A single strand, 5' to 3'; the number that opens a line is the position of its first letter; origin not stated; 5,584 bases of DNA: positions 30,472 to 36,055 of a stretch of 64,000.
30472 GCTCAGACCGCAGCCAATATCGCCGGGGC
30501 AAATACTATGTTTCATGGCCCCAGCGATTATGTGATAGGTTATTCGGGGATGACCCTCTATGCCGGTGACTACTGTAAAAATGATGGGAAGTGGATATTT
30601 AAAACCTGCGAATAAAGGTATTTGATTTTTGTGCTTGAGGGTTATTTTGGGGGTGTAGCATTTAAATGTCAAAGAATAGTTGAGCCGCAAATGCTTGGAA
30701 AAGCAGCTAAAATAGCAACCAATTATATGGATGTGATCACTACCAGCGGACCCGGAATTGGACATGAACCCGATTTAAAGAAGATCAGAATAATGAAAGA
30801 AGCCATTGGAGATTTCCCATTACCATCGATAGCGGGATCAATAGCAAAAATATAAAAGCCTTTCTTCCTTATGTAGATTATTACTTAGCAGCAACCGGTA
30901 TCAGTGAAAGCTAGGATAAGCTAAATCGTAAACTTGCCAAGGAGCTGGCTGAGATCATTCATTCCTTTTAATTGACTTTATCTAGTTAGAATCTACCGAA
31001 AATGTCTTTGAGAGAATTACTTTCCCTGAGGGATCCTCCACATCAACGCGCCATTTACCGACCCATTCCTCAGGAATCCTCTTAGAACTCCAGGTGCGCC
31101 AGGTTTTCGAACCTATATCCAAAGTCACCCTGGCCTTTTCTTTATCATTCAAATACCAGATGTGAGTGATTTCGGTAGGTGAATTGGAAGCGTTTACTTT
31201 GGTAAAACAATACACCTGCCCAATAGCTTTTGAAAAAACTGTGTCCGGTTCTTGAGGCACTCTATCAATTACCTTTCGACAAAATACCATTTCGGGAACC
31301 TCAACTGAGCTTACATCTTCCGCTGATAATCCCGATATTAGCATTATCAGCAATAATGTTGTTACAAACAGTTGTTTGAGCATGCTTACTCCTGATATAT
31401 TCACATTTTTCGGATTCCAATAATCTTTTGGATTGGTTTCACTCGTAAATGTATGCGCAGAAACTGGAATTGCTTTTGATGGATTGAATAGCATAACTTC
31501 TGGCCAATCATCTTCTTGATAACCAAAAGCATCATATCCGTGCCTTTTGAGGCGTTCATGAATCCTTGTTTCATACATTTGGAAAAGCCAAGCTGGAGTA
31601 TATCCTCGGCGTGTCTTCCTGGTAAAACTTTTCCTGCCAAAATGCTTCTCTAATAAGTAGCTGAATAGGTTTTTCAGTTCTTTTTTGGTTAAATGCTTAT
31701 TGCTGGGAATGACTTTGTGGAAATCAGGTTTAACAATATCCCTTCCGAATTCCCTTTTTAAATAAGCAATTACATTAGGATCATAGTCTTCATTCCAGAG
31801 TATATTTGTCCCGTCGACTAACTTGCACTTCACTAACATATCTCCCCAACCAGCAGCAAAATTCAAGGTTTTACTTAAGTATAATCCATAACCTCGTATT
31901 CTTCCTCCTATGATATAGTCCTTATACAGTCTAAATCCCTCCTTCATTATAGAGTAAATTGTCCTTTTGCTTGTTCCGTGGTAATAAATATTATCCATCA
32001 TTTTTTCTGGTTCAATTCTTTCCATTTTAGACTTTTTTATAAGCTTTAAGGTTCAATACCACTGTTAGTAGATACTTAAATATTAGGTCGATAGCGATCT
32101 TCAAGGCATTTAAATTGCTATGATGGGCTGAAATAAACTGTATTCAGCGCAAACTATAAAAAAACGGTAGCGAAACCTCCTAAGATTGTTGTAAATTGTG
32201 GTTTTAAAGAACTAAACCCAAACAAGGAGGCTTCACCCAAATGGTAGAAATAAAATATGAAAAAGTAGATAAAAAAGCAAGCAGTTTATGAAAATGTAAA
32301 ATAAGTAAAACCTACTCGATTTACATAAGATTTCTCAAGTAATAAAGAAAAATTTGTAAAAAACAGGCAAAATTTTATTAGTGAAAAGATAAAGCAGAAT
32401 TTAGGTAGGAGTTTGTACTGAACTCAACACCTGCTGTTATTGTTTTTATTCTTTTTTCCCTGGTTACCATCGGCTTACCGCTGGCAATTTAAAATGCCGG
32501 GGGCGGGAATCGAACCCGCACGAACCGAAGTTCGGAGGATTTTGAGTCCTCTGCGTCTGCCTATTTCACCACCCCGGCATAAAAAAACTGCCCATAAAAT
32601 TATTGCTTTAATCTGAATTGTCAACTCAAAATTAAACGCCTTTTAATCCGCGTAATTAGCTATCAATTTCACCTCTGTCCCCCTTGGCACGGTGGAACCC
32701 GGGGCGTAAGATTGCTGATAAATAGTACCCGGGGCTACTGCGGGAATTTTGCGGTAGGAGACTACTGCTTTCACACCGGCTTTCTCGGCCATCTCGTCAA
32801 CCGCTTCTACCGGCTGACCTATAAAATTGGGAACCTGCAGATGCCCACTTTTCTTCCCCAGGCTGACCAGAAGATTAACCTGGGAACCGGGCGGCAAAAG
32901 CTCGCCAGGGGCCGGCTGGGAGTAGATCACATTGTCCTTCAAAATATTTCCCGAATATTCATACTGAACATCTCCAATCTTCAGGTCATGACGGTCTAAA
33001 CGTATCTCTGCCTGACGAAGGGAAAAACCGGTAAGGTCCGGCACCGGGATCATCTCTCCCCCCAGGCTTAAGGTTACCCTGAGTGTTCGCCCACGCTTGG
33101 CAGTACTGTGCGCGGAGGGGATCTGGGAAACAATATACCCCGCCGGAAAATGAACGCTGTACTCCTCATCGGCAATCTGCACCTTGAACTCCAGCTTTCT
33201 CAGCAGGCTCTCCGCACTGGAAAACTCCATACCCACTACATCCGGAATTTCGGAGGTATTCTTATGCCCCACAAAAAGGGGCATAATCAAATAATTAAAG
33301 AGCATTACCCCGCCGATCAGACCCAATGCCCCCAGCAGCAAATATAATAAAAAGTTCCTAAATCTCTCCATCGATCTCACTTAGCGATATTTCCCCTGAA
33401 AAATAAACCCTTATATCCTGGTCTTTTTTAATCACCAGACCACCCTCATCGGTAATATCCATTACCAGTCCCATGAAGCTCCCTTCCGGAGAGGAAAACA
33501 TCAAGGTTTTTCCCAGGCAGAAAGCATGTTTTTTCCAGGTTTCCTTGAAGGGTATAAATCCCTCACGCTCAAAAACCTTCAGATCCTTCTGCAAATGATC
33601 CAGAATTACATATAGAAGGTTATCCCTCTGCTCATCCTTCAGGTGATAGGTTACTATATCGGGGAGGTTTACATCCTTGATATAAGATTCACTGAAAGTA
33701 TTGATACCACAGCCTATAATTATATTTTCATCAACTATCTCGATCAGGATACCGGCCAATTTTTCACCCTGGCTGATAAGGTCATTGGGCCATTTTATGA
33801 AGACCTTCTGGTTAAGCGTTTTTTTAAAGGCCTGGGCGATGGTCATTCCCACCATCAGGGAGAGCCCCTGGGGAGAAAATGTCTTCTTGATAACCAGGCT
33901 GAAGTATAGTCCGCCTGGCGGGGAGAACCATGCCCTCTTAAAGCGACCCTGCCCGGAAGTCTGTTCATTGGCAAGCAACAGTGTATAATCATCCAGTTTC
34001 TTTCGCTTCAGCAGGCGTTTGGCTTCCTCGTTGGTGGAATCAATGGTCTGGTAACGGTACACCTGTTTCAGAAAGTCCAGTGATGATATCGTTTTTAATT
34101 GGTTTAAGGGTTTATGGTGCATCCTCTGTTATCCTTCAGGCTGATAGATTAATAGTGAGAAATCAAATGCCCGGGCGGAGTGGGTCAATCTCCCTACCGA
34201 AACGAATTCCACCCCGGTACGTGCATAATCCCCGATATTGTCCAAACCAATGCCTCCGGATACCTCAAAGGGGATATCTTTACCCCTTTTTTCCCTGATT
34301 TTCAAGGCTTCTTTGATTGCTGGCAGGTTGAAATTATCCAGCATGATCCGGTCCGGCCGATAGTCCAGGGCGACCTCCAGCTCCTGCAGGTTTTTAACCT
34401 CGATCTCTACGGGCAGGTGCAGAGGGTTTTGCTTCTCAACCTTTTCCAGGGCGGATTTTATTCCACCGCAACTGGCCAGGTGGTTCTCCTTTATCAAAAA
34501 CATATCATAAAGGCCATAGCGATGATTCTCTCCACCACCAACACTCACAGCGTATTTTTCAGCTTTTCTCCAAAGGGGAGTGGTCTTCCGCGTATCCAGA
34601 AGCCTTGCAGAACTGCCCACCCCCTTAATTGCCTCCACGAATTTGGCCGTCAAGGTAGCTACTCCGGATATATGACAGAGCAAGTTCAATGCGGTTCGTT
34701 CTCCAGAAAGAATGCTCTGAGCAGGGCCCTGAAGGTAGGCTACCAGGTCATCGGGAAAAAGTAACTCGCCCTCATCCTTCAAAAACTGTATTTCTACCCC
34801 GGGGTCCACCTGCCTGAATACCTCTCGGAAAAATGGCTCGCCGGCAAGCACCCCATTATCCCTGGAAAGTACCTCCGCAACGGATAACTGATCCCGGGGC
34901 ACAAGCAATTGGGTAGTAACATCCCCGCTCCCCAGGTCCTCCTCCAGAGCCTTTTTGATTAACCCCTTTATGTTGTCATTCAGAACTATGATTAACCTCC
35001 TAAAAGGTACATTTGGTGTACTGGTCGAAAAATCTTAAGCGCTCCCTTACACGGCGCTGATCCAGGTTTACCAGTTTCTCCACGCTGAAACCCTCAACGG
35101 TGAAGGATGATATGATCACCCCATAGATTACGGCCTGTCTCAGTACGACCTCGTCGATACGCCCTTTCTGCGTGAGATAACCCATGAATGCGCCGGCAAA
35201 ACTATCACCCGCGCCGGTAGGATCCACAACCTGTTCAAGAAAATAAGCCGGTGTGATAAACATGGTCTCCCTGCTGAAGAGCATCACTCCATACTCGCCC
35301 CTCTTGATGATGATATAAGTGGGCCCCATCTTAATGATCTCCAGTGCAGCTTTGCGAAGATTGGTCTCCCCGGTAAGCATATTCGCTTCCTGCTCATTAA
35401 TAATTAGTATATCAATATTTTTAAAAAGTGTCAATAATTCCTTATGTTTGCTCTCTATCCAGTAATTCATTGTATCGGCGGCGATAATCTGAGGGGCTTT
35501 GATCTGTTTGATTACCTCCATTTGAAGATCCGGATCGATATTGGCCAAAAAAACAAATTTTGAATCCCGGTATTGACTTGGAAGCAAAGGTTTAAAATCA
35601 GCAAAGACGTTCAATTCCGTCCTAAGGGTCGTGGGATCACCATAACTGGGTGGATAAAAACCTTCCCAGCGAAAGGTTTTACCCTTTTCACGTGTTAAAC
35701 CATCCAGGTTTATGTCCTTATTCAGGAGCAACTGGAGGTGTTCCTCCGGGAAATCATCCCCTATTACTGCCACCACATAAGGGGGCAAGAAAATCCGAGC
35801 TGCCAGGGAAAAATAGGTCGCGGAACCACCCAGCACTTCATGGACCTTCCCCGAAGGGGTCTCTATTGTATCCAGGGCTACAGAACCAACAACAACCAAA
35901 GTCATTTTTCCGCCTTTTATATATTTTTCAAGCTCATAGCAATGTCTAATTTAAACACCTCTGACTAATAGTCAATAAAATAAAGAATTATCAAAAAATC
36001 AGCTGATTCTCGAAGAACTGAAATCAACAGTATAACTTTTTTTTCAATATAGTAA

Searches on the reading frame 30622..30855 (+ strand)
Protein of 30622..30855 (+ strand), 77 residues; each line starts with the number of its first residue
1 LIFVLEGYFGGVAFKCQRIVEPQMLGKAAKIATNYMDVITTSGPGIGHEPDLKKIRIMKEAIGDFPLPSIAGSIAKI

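Call 36: search_protein_families(library=pfam, proteins=[window:30622-30855:+], max_evalue=0.01)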
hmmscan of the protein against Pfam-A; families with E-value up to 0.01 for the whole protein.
window:30622-30855:+ (77 aa): 1 family
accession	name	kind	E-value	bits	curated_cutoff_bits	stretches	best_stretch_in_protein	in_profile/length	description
PF01791.15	DeoC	-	0.0045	17.1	23.8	1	1-68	126-192/229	DeoC/LacD family aldolase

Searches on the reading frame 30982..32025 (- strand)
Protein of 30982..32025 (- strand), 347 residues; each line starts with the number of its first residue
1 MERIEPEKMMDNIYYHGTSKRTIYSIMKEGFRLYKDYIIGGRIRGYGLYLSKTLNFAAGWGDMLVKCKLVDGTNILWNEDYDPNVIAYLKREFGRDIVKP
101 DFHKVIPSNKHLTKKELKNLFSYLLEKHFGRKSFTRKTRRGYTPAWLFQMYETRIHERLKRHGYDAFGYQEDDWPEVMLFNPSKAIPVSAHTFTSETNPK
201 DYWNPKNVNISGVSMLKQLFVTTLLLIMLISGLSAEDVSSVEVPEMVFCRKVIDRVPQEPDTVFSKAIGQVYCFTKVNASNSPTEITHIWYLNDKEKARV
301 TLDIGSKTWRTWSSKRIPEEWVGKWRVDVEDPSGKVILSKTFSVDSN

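Call 14: search_protein_families(library=pfam, proteins=[window:30982-32025:-])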
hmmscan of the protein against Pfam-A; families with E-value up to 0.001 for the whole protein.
window:30982-32025:- (347 aa): 1 family
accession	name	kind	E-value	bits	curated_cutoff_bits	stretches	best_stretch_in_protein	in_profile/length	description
PF11141.13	DUF2914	-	7.7e-20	70.8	23.6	1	284-344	2-62/62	Protein of unknown function (DUF2914)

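Call 37: find_homologous_proteins(query=window:30982-32025:-, max_evalue=1e-10)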
Query window:30982-32025:- (347 aa): 2 proteins with E <= 1e-10 among 1207 candidates.
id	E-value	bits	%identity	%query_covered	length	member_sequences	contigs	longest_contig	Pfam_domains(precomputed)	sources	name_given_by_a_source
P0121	7.8e-239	809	100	100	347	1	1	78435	PF11141.14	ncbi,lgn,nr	ncbi:DUF2914 domain-containing protein [bacterium]|nr:DUF2914 domain-containing protein [bacterium]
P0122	1.7e-46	177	48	49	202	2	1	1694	-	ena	-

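Call 38: find_encoding_contigs(protein=P0121, flank=10000, max_places=10)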
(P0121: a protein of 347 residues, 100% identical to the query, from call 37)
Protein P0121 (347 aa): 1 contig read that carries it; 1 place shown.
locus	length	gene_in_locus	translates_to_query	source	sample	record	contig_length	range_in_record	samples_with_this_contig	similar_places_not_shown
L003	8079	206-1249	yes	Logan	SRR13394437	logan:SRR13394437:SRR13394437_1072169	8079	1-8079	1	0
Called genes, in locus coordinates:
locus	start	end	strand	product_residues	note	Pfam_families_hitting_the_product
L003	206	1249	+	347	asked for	PF11141:DUF2914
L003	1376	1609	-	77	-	-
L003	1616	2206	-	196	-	-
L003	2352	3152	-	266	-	-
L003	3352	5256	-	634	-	PF02129:Peptidase_S15, PF08530:PepX_C, PF18962:Por_Secre_tail (weak)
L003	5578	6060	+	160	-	-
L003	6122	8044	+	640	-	PF11551:Omp28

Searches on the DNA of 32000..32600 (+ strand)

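Call 9: search_rna_families(source=window, start=32000, end=32600, threshold=evalue, max_evalue=10)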
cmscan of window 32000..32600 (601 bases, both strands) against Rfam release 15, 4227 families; matches with E-value up to 10: 9.
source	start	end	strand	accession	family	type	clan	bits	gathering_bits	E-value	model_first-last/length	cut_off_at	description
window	32495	32578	-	RF00005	tRNA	Gene; tRNA;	CL00001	52.9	29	1.5e-10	1-71/71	no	tRNA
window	32442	32516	-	RF01347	CRISPR-DR37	Gene; CRISPR;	-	18.7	40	1.5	1-35/35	no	CRISPR RNA direct repeat element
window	32496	32578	-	RF01684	mascRNA-menRNA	Gene;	-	18.3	42.5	0.56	1-56/56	no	MALAT1-associated small cytoplasmic RNA/MEN beta RNA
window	32494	32578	+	RF04354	Plastid-ycf2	Cis-reg;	-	17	65.7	1.2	1-75/75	no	Plastid-ycf2 5UTR RNA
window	32283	32340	-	RF01212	sn2524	Gene; snRNA; snoRNA; CD-box;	-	16.6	44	10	1-109/109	no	Small nucleolar RNA sn2524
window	32309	32369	-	RF00669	mir-96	Gene; miRNA;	-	15.6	65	3.1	1-78/78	no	mir-96 microRNA precursor family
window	32111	32205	+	RF00344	snoZ267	Gene; snRNA; snoRNA; CD-box;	-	15.2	43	7.2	1-73/73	no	Small nucleolar RNA Z267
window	32503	32519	-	RF04321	tmRNA_permuted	Gene;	-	13.3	47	1.8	36-52/213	no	permuted transfer-messenger RNA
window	32473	32589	-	RF02223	sX4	Gene; sRNA;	-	13.1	70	2.9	1-167/167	no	Proteobacterial sRNA sX4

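Call 78: search_dna_similar(query=window:32100-32500:+, collection=phages, mode=distant, max_evalue=0.01, max_rows=10)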
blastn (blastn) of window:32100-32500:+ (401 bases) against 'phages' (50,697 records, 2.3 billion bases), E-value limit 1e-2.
No match.

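Call 79: search_dna_similar(query=window:32100-32500:+, collection=plasmids, mode=distant, max_evalue=0.01, max_rows=10)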
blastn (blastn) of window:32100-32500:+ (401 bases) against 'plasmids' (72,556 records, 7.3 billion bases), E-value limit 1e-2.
No match.
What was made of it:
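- Tried and rejected: blastn against phages and plasmids gave no match (calls 78, 79).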

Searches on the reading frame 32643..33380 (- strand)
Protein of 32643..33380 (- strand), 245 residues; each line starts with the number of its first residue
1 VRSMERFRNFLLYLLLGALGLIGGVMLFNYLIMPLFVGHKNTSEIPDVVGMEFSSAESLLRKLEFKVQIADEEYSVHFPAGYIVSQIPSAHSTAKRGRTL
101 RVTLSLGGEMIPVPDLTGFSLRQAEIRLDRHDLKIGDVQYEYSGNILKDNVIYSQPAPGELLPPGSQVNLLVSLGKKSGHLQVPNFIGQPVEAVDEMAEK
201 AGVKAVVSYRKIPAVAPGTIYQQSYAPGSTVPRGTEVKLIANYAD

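Call 14: search_protein_families(library=pfam, proteins=[window:32643-33380:-])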
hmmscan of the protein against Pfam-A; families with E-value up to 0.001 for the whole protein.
window:32643-33380:- (245 aa): 1 family
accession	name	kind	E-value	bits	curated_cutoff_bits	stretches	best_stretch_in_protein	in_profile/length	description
PF03793.24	PASTA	-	1.8e-41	140.3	23.2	3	44-105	2-63/64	PASTA domain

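Call 40: find_encoding_contigs(protein=window:32643-33380:-, flank=10000, max_places=10)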
Protein window:32643-33380:- (245 aa): no gene with exactly this product is on record in the collection.

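Call 48: find_homologous_proteins(query=window:32643-33380:-, max_evalue=1e-20)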
Query window:32643-33380:- (245 aa): 20 proteins with E <= 1e-20 among 1864 candidates.
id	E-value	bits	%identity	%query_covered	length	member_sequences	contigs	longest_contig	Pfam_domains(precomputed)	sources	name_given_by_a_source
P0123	6.0e-154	528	100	99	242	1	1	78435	PF03793.25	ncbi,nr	ncbi:PASTA domain-containing protein [bacterium]|nr:PASTA domain-containing protein [bacterium]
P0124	1.1e-91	325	60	99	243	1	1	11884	PF03793.25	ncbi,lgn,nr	ncbi:PASTA domain-containing protein [bacterium]|nr:PASTA domain-containing protein [bacterium]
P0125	1.2e-34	138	33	96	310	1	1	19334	PF03793.25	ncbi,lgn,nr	ncbi:MAG: PASTA domain-containing protein [bacterium]|nr:PASTA domain-containing protein [bacterium]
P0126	1.8e-34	137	34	76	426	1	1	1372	PF03793.25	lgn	-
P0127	3.9e-34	136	34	89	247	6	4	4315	PF03793.25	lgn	-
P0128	2.9e-32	130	35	96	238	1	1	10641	PF03793.25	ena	-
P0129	5.6e-32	129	34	98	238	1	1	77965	PF03793.25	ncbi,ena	-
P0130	3.8e-31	127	33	98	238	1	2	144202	PF03793.25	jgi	jgi:serine/threonine-protein kinase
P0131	5.1e-29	120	39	71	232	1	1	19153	PF03793.25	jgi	-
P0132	3.8e-28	117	32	98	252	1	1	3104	PF03793.25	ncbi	ncbi:MAG: PASTA domain-containing protein [bacterium]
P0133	2.4e-26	111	28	92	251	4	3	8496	PF03793.25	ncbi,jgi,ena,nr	ncbi:MAG: hypothetical protein DRH44_07615 [Candidatus Coatesbacteria bacterium]|nr:MAG: hypothetica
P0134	3.0e-25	107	34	60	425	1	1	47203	PF03793.25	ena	-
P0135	6.1e-25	106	30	96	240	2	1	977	PF03793.25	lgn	-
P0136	1.8e-23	101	33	97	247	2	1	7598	PF03793.25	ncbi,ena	-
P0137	4.3e-23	100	31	87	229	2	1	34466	PF03793.25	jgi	jgi:serine/threonine-protein kinase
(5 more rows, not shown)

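Call 49: find_encoding_contigs(protein=P0124, flank=10000, max_places=6)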
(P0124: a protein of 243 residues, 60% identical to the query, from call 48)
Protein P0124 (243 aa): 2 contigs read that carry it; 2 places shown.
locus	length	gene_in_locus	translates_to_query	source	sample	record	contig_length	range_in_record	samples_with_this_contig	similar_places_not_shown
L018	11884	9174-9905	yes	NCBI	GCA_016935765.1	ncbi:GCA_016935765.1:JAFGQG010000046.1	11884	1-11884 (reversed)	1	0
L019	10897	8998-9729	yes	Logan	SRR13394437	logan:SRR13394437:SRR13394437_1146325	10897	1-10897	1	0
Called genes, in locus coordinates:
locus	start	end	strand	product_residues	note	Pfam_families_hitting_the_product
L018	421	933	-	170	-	PF27404:MJ1491 (faint)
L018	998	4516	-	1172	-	PF01364:Peptidase_C25, PF18962:Por_Secre_tail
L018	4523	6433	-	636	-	PF13620:CarboxypepD_reg (faint)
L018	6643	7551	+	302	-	PF00294:PfkB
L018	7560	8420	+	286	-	PF02749:QRPTase_N, PF01729:QRPTase_C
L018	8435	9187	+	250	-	PF03099:BPL_LplA_LipB, PF02237:BPL_C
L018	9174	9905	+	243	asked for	PF03793:PASTA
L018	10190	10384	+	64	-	-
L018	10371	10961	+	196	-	-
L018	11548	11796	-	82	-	PF01381:HTH_3 (faint)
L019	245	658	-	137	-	PF13858:DUF4199 (weak)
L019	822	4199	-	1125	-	PF01364:Peptidase_C25, PF18962:Por_Secre_tail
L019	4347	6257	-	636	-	PF13620:CarboxypepD_reg (faint)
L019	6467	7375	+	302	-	PF00294:PfkB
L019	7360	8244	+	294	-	PF02749:QRPTase_N, PF01729:QRPTase_C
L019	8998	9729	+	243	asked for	PF03793:PASTA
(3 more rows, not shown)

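Call 50: find_encoding_contigs(protein=P0123, flank=10000, max_places=6)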
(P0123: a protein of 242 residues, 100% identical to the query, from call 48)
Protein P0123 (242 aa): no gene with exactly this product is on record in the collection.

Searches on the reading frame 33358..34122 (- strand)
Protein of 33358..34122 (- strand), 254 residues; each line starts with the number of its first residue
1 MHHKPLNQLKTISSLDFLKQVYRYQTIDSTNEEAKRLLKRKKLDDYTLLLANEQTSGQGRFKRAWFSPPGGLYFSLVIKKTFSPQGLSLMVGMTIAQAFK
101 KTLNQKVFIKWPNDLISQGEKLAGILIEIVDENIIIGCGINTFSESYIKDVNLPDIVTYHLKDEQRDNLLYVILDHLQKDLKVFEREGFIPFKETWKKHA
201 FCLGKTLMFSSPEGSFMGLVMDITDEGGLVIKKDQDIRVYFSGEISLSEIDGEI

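Call 14: search_protein_families(library=pfam, proteins=[window:33358-34122:-])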
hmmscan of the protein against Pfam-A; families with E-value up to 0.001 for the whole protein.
window:33358-34122:- (254 aa): 2 families
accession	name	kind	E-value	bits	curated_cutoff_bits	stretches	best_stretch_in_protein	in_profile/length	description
PF03099.24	BPL_LplA_LipB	-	1.3e-23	83.8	21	1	26-141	4-133/133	Biotin/lipoate A/B protein ligase family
PF02237.23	BPL_C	-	0.0004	20.7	21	1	213-247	12-47/48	Biotin protein ligase C terminal domain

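Call 74: find_encoding_contigs(protein=window:33358-34122:-, flank=10000, max_places=6)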
Protein window:33358-34122:- (254 aa): no gene with exactly this product is on record in the collection.

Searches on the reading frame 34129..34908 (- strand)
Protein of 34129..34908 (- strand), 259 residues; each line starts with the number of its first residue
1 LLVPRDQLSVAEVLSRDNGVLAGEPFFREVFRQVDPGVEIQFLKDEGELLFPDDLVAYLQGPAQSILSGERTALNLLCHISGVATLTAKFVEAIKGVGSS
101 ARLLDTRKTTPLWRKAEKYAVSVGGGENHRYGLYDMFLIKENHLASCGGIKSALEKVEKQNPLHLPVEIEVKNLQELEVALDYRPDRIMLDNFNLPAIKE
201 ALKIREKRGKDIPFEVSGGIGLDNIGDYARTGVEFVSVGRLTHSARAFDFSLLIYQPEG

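Call 36: search_protein_families(library=pfam, proteins=[window:34129-34908:-], max_evalue=0.01)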
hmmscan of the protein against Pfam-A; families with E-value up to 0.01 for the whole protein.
window:34129-34908:- (259 aa): 2 families
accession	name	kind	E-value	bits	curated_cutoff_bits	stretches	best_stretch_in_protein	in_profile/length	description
PF01729.25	QRPTase_C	-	8e-57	192.1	23.1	1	83-252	1-168/169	Quinolinate phosphoribosyl transferase, C-terminal domain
PF02749.22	QRPTase_N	-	9.2e-18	64.7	27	1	3-81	8-82/82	Quinolinate phosphoribosyl transferase, N-terminal domain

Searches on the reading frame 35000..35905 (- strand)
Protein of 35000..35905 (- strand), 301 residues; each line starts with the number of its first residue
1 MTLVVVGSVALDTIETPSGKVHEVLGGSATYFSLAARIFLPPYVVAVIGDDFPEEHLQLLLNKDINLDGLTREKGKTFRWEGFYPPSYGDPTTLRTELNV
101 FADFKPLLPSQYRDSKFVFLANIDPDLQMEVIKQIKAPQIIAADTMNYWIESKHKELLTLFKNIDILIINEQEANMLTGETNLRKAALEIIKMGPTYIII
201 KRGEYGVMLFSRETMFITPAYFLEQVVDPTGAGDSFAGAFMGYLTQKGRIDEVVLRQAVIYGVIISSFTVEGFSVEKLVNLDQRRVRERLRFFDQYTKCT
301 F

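Call 36: search_protein_families(library=pfam, proteins=[window:35000-35905:-], max_evalue=0.01)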
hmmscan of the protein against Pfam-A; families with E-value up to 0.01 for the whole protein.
window:35000-35905:- (301 aa): 2 families
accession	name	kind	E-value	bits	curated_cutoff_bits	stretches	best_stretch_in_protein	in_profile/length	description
PF00294.29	PfkB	-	3.6e-23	82.8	25.8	1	3-271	4-291/302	pfkB family carbohydrate kinase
PF08543.17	Phos_pyr_kin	-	1.8e-05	24.7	27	1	133-254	88-221/246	Phosphomethylpyrimidine kinase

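Call 75: find_encoding_contigs(protein=window:35000-35905:-, flank=10000, max_places=6)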
Protein window:35000-35905:- (301 aa): no gene with exactly this product is on record in the collection.
